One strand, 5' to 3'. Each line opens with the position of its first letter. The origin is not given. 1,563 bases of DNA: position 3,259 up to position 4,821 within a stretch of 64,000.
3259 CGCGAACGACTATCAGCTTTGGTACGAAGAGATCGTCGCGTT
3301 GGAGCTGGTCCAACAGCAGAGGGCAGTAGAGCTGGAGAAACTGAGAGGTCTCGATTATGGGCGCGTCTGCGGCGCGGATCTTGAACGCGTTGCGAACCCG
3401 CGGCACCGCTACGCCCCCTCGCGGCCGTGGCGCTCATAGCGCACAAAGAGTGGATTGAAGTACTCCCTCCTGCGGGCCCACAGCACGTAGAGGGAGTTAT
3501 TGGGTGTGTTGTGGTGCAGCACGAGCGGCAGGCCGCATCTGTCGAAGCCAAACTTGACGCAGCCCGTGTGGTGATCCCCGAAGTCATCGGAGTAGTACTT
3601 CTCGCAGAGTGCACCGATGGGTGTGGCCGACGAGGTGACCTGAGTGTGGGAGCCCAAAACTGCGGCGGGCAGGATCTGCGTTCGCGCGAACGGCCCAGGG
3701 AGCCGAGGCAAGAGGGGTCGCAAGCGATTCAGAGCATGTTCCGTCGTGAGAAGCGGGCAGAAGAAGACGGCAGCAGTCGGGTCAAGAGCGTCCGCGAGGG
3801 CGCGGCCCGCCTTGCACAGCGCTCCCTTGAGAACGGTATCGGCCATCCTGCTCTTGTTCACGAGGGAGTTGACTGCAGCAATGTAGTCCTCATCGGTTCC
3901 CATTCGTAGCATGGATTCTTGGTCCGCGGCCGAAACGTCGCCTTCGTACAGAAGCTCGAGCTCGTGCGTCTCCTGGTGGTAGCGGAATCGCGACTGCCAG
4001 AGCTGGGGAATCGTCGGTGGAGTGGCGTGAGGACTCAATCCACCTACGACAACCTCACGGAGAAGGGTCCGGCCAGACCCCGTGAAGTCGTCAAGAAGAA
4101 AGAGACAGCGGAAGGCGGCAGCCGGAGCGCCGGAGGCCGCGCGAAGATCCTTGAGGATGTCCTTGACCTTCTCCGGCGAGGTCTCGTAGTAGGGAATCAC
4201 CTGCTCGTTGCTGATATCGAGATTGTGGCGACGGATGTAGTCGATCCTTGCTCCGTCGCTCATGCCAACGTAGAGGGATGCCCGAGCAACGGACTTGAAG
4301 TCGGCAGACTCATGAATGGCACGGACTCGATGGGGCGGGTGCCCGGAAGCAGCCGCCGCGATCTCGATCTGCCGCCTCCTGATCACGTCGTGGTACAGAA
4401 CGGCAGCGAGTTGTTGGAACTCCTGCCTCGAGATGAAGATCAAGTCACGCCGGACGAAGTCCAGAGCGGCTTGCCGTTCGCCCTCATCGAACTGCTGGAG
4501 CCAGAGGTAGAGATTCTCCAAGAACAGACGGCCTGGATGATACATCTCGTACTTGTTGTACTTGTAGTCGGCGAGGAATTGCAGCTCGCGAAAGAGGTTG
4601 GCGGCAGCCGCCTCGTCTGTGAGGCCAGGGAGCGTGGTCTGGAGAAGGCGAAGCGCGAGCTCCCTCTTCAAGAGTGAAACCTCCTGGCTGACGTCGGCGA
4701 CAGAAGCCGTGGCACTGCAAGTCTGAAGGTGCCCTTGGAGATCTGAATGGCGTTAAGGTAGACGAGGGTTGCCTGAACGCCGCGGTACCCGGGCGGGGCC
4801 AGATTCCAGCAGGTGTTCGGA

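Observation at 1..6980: Six-gene translationally coupled cassette that I cannot assign to any named system: candidate nucleotide/sugar-phosphate-centred conflict (defence?) system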

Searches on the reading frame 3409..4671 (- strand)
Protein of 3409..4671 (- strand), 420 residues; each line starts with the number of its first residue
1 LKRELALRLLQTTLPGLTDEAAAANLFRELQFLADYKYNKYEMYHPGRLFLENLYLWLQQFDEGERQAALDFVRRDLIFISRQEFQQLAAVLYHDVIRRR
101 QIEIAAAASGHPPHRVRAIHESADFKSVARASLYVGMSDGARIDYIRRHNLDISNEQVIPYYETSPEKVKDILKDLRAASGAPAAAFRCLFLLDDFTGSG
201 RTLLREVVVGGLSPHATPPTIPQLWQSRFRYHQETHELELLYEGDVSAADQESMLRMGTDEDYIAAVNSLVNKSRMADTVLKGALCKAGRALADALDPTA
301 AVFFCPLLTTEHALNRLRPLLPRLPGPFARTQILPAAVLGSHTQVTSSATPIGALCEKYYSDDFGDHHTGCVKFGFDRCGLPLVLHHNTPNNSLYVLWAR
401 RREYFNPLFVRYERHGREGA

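Call 3: search_protein_families(library=pfam, proteins=[window:3409-4671:-], max_evalue=0.1)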
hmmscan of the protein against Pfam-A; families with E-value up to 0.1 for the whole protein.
window:3409-4671:- (420 aa): 2 families
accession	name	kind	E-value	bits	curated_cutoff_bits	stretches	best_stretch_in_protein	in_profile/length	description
PF24390.1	PRTase-CE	-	7.3e-18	65.8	27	2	298-411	136-253/253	PRTase-CE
PF10042.14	DUF2278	-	0.0074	16.7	25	0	138-177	87-124/206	Uncharacterized conserved protein (DUF2278)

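Call 4: search_protein_families(library=padloc, proteins=[window:3409-4671:-], max_evalue=0.1)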
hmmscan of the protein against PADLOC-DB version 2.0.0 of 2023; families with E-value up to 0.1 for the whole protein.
window:3409-4671:- (420 aa): 5 families
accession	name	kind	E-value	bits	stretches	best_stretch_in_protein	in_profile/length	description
PDLC02935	PRTase_III-A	-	7.1e-14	49.8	2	373-414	223-262/290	-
PDLC02933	PRTase_III-A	-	6e-12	43.8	2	347-410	204-255/368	-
PDLC02934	PRTase_III-A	-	1.2e-11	42.2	2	349-414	203-262/393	-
PDLC02931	PRTase_III-A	-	7.7e-06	23.7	1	159-205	109-154/267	-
PDLC02932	PRTase_III-A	-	0.066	10.7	0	188-207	128-147/271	-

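Call 5: search_protein_families(library=ncbifam, proteins=[window:3409-4671:-], max_evalue=0.1)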
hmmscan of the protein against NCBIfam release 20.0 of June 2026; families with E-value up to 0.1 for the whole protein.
window:3409-4671:- (420 aa): 1 family
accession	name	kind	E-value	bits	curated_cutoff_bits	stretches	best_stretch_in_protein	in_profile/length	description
NF005479.0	PRK07080.1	equivalog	0.025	13.5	357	1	367-389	280-302/318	amino acid--[acyl-carrier-protein] ligase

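Call 43: search_solved_structures(query=A3, max_evalue=1, show_alignments=2)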
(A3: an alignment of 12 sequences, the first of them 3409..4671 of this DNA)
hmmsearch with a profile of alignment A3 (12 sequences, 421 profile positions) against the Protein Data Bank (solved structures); distinct sequences matched with E-value up to 1: 2.
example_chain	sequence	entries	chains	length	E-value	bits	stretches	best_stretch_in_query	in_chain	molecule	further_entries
5xg2_A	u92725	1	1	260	0.097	14.7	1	223-333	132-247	Chromosome partition protein Smc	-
4qkw_A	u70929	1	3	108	0.16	13.9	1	227-293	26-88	Muscle-related coiled-coil protein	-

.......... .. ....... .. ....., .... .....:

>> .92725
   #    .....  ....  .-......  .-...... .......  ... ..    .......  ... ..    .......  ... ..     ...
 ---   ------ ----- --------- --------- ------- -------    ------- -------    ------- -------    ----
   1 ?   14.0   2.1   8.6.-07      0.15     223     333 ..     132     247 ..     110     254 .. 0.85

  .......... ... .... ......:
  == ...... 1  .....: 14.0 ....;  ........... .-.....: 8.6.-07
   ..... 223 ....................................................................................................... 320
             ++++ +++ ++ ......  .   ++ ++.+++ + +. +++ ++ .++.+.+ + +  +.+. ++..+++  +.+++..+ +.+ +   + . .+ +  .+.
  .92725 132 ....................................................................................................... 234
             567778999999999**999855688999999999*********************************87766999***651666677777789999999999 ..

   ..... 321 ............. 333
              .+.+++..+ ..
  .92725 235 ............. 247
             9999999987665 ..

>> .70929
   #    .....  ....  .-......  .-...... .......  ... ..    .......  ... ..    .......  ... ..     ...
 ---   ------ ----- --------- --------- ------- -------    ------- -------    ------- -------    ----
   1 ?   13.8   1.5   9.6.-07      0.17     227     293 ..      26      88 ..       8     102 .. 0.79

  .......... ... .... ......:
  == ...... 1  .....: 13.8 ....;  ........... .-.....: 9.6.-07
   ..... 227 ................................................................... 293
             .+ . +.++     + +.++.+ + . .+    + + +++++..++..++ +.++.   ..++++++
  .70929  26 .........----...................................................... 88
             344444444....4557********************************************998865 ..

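Call 46: find_homologous_proteins(query=window:3409-4671:-, max_evalue=0.001)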
Query window:3409-4671:- (420 aa): 264 proteins with E <= 0.001 among 8000 candidates; the best 120 are listed.
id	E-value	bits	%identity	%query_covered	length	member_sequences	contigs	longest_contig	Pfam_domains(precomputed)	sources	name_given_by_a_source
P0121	8.4e-285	962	100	100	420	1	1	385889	PF24390.2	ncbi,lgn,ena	-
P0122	1.2e-210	718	74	100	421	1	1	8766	PF24390.2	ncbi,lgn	-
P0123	1.2e-209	714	74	100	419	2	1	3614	PF24390.2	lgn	-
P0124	1.3e-207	708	73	100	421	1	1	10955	PF24390.2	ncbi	-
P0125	1.1e-205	701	72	100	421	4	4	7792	PF24390.2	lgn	-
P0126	6.4e-204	696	71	100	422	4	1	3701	PF24390.2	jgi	-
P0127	2.5e-203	694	70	100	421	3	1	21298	PF24390.2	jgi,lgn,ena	-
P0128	5.3e-203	693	70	100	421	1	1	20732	PF24390.2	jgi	jgi:hypothetical protein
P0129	1.2e-202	691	73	100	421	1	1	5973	PF24390.2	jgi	jgi:hypothetical protein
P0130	2.3e-202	690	71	100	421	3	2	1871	PF24390.2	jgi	-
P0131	7.8e-199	679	71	100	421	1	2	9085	PF24390.2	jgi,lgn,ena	-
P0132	9.8e-199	679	71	100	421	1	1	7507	PF24390.2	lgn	-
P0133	2.0e-196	671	70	100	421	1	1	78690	PF24390.2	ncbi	-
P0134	6.1e-196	669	69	100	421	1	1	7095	PF24390.2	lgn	-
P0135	6.4e-194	663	68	100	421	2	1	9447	PF24390.2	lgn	-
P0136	5.0e-192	656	70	100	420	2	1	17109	PF24390.2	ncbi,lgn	-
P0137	2.5e-188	644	68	100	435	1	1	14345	PF24390.2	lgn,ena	-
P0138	4.1e-188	644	66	97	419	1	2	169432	PF24390.2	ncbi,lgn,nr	ncbi:MAG: hypothetical protein PHE84_01295 [bacterium]|nr:hypothetical protein [bacterium]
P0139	9.6e-188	642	67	100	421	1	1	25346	PF24390.2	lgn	-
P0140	1.9e-186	638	66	100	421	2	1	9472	PF24390.2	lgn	-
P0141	4.8e-185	633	66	100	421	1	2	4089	PF24390.2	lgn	-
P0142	2.6e-181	621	65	100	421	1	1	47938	PF24390.2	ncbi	-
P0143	6.1e-181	620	69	100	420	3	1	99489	PF24390.2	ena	-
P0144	1.6e-177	609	63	100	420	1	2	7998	PF24390.2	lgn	-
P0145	5.5e-177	607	63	100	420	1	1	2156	PF24390.2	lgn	-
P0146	4.7e-175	601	63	100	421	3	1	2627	PF24390.2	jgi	jgi:hypothetical protein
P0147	5.8e-175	600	64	100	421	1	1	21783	PF24390.2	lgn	-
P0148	1.3e-174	599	62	100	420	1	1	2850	PF24390.2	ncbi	-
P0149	4.8e-174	597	64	100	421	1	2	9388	PF24390.2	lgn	-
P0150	6.8e-174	597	61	100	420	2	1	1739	PF24390.2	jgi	-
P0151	1.2e-173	596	62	100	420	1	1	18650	PF24390.2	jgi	jgi:hypothetical protein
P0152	1.5e-173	596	64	100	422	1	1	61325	PF24390.2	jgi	jgi:hypothetical protein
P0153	2.7e-173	595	64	100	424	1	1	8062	PF24390.2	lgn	-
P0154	3.7e-173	594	63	100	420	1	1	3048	PF24390.2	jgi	jgi:hypothetical protein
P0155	4.5e-173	594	63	100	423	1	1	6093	PF24390.2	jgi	jgi:hypothetical protein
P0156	1.1e-172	593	63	100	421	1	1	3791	PF24390.2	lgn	-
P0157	2.5e-172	592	62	100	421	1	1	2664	PF24390.2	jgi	jgi:hypothetical protein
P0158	1.3e-171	589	63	100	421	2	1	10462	PF24390.2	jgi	jgi:hypothetical protein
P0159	3.5e-171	588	63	100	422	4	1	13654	PF24390.2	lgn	-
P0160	3.8e-171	588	63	100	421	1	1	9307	PF24390.2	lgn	-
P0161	8.3e-171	587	62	100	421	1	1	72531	PF24390.2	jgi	jgi:hypothetical protein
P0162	9.1e-171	586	63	100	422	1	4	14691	PF24390.2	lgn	-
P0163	1.4e-170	586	63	100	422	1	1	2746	PF24390.2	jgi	jgi:hypothetical protein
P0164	2.7e-170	585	62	100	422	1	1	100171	PF24390.2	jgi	jgi:hypothetical protein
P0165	4.8e-170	584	62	100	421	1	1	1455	PF24390.2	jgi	jgi:hypothetical protein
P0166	5.7e-170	584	62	100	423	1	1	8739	PF24390.2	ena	-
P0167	7.6e-170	583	63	100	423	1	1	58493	PF24390.2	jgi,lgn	jgi:hypothetical protein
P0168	1.9e-169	582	63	100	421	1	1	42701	PF24390.2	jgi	jgi:hypothetical protein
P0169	2.2e-169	582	63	100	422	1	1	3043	PF24390.2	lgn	-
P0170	3.0e-169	581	62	100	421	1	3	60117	PF24390.2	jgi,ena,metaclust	metaclust:\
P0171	3.7e-169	581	63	100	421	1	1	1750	PF24390.2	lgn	-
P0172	5.1e-169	581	63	100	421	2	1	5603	PF24390.2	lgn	-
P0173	9.9e-169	580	63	100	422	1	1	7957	PF24390.2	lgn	-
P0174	3.4e-168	578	62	100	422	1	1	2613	PF24390.2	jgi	jgi:hypothetical protein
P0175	4.9e-168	577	63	100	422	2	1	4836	PF24390.2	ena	-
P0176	6.0e-168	577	62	100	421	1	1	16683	PF24390.2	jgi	jgi:hypothetical protein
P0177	2.9e-167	575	62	100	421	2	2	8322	PF24390.2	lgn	-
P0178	5.4e-167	574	62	100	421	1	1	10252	PF24390.2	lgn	-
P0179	6.2e-167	574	63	100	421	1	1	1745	PF24390.2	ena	-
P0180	1.8e-166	572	63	97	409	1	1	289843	PF24390.2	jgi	-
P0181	2.6e-166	572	63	100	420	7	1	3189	PF24390.2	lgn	-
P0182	4.8e-166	571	62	100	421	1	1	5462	PF24390.2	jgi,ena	-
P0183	1.0e-165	570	61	100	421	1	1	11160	PF24390.2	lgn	-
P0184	1.2e-165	570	61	100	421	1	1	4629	PF24390.2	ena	-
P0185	2.8e-165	568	61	100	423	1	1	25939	PF24390.2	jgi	-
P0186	8.2e-165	567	61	100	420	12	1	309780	PF24390.2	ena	-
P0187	2.0e-164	566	60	100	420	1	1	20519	PF24390.2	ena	-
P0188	6.5e-164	564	62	98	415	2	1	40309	PF24390.2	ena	-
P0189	1.4e-163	563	60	100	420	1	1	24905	PF24390.2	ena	-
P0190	1.2e-162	560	60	100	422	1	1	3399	PF24390.2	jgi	jgi:hypothetical protein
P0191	2.1e-162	559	60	100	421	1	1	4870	PF24390.2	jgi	jgi:hypothetical protein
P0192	1.4e-158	546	58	100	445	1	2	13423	PF24390.2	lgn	-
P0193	2.0e-157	542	59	100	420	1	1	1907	PF24390.2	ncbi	-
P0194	1.4e-155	536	60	95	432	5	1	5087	PF24390.2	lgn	-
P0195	1.6e-155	536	58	100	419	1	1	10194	PF24390.2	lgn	-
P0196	3.4e-155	535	57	100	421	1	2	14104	PF24390.2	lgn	-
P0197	1.3e-153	530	62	94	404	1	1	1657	PF24390.2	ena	-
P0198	2.8e-153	529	63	90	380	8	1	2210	PF24390.2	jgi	jgi:hypothetical protein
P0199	6.4e-151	521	68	79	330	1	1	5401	PF24390.2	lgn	-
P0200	6.6e-151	521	58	100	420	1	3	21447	PF24390.2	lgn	-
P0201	5.7e-150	518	56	100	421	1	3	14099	PF24390.2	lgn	-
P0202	1.0e-148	514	61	91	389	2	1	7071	PF24390.2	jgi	jgi:hypothetical protein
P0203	2.0e-143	496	54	100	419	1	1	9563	PF24390.2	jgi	jgi:hypothetical protein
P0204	1.3e-142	494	50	100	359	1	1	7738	PF24390.2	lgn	-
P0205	5.0e-140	485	57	90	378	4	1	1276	PF24390.2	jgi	jgi:hypothetical protein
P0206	5.6e-139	482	55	100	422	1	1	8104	PF24390.2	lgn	-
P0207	1.1e-137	477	55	100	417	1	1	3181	PF24390.2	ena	-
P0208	1.6e-135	470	53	100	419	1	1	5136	PF24390.2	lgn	-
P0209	8.3e-134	465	53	100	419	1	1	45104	PF24390.2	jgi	jgi:hypothetical protein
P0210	6.0e-127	442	50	100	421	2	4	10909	PF24390.2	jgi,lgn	jgi:hypothetical protein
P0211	6.7e-127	442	52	100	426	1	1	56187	PF24390.2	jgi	jgi:hypothetical protein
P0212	2.2e-126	440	50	100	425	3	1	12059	PF24390.2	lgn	-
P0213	5.6e-126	439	52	100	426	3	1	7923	PF24390.2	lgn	-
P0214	6.6e-126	439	50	100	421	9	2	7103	PF24390.2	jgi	jgi:hypothetical protein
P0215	6.7e-126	439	52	100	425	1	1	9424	PF24390.2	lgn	-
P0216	1.1e-125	438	53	96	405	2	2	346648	PF24390.2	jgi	jgi:hypothetical protein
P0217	1.2e-125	438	51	100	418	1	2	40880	PF24390.2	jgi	jgi:hypothetical protein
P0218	1.2e-125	438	51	100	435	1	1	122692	PF24390.2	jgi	jgi:hypothetical protein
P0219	3.8e-125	436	51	100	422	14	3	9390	PF24390.2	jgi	jgi:hypothetical protein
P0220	1.2e-124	434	51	100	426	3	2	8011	PF24390.2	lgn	-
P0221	9.2e-124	432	50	100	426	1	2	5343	PF24390.2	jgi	jgi:hypothetical protein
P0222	1.7e-123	431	49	100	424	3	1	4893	PF24390.2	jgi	jgi:hypothetical protein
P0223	3.0e-123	430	49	96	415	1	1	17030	PF24390.2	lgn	-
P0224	3.5e-123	430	50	100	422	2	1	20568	PF24390.2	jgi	jgi:hypothetical protein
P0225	1.3e-122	428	51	100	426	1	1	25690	PF24390.2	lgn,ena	-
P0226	1.5e-122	428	51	100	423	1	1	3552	PF24390.2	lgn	-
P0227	6.7e-122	425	48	100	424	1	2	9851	PF24390.2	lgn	-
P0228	2.6e-121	424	50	100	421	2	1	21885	PF24390.2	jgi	jgi:hypothetical protein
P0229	5.4e-121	422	50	100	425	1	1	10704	PF24390.2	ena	-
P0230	8.0e-121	422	51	100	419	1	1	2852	PF24390.2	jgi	jgi:hypothetical protein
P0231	1.4e-120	421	49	100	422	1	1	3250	PF24390.2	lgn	-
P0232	1.9e-120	421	49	100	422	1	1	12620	PF24390.2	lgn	-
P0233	3.4e-120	420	48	100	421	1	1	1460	PF24390.2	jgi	jgi:hypothetical protein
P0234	1.1e-119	418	49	100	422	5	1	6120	PF24390.2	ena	-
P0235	1.1e-119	418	49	96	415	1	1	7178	PF24390.2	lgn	-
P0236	1.3e-119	418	48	100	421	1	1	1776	PF24390.2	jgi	jgi:hypothetical protein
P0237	1.5e-119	418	48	100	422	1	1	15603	PF24390.2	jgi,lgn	jgi:hypothetical protein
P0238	2.4e-119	417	49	100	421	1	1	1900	PF24390.2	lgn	-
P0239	4.5e-119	416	49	100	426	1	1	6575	PF24390.2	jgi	jgi:hypothetical protein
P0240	4.7e-119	416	48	95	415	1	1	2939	PF24390.2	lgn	-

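Call 58: predict_structure(alignment_id=A5)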
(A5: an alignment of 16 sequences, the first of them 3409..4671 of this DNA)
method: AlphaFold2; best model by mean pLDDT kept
length: 420 residues; sequences in the alignment: 16
mean_pLDDT: 72.0   pTM: 0.73
mean pLDDT of the five models: 72.0, 71.1, 69.6, 68.2, 64.2
residues with pLDDT >= 90: 85; 70-90: 178; 50-70: 76; < 50: 81
segments of 3 or more residues with pLDDT < 50: 40-44, 139-141, 143-150, 153-156, 344-346, 363-403, 408-420
pLDDT, mean of each block of 10 residues (from residue 1): 66 72 77 63 56 74 81 68 67 87 90 83 81 72 48 53 73 85 88 72 85 90 77 92 89 92 95 94 80 86 84 84 90 84 54 59 41 40 42 37 45 29
secondary structure, 60 per line:
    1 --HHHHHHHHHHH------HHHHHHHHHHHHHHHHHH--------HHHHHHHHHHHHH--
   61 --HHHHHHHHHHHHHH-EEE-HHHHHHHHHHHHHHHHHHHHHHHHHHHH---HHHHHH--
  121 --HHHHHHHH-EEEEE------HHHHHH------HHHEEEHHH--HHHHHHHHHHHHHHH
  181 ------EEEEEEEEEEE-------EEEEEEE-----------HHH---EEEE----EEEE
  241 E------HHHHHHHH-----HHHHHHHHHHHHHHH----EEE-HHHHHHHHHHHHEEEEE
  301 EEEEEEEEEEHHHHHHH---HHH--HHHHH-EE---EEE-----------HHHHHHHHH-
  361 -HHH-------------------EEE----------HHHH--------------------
elements in order: H3-13 H20-37 H46-58 H63-76 E78-80 H82-109 H113-118 H123-130 E132-136 H143-148 E158-160 H166-180 E187-197 E205-211 E229-232 E237-241 H248-255 H261-275 E280-282 H284-295 E296-310 H311-317 H326-330 E337-339 H351-359 E384-386 H397-400

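Call 60: fold_search(model_id=the predicted structure, library=pdb)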
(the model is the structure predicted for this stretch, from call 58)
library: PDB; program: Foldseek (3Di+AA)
matches with E <= 10: 567; with E <= 0.001: 0
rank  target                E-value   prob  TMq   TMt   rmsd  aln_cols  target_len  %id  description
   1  6k2l_B                7.4e-02  0.13  0.10  0.15  10.7       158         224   12  Crystal structure of the Siderophore-interacting protein SipS from Aeromonas hydrophila (released 2019-06-12)
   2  3qwf_A                1.8e-01  0.28  0.14  0.21  10.9       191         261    8  Crystal structure of the 17beta-hydroxysteroid dehydrogenase from Cochliobolus lunatus (released 2012-01-18)
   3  4mj3_B                2.1e-01  0.12  0.15  0.19  16.4       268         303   11  Haloalkane dehalogenase DmrA from Mycobacterium rhodesiae JS60 (released 2015-02-25)
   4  7swh_B                2.1e-01  0.08  0.10  0.10  15.6       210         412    9  Crystal Structure of Putative cystathionine gamma-synthase from Burkholderia pseudomallei in Complex with PLP (released 2021-12-01)
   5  3g6w_C                2.2e-01  0.35  0.19  0.35  13.1       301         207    6  Asymetric GTP bound structure of UPRTase from Sulfolobus solfataricus containing PRPP-mg2+ in half of the active sites (released 2009-09-01)
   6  7ucw_A                2.2e-01  0.15  0.15  0.20  13.6       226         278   10  Structure of mouse Decr1 in complex with 2'-5' oligoadenylate (released 2023-03-22)
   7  5el0                  2.2e-01  0.12  0.16  0.24  13.2       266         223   10  Crystal structure of an Oxidoreductase (short chain dehydrogenase/reductase family) from Brucella ovis in complex with a (released 2015-12-02)
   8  4w7i_A                2.2e-01  0.10  0.14  0.20  16.0       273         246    7  Crystal structure of DEH reductase A1-R' mutant (released 2014-09-24)
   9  8ijg_A                2.4e-01  0.14  0.12  0.18  12.3       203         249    9  Crystal structure of alcohol dehydrogenase M5 from Burkholderia gladioli with NADP (released 2024-03-06)
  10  4uaq                  2.5e-01  0.10  0.18  0.12  24.9       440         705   12  Crystal structure of the accessory translocation ATPase, SecA2, from Mycobacterium tuberculosis (released 2015-09-09)
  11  2jbw_C                2.6e-01  0.15  0.17  0.19  13.2       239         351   10  Crystal Structure of the 2,6-dihydroxy-pseudo-oxynicotine Hydrolase. (released 2007-01-04)
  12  8hqp_B                2.6e-01  0.06  0.13  0.18  16.0       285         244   11  Crystal structure of AbHheG mutant from Acidimicrobiia bacterium (released 2023-08-02)
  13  5tt1_B                3.0e-01  0.12  0.15  0.24  11.8       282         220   12  Crystal Structure of a Putative short-chain alcohol dehydrogenase from Burkholderia multivorans (released 2016-11-09)
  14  2uz0_A                3.1e-01  0.09  0.15  0.23  12.6       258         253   11  The Crystal crystal structure of the estA protein, a virulence factor estA protein from Streptococcus pneumonia (released 2007-10-23)
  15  5ogt_A                3.1e-01  0.09  0.15  0.17  16.1       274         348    9  Thermus scotoductus SA-01 Ene-reductase triple mutant TsER_C25D_I67T_A102H (released 2018-08-01)
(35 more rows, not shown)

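Call 77: find_encoding_contigs(protein=P0121, flank=10000, max_places=4)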
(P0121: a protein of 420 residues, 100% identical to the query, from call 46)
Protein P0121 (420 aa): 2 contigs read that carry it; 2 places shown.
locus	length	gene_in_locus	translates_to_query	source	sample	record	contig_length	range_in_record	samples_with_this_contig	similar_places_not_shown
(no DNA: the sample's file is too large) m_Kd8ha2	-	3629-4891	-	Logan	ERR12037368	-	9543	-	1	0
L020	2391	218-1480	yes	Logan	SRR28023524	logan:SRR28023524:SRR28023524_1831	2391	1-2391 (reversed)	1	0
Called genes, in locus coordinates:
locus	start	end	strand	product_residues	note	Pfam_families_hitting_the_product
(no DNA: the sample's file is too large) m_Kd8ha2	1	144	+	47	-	?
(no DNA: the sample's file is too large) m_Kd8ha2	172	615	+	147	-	-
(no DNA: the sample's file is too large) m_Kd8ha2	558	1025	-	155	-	-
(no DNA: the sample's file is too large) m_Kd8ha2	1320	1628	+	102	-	PF12728:HTH_17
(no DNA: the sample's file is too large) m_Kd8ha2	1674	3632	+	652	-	-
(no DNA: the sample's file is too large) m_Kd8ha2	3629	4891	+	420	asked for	PF24390:PRTase-CE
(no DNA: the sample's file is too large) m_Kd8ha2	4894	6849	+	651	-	PF24389:ORC-CDC6-like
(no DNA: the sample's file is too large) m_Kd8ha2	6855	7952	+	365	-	-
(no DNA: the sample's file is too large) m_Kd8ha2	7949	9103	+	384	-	PF00294:PfkB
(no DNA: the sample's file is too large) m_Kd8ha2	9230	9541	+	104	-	?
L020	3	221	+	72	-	?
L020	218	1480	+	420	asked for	PF24390:PRTase-CE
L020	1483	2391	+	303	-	?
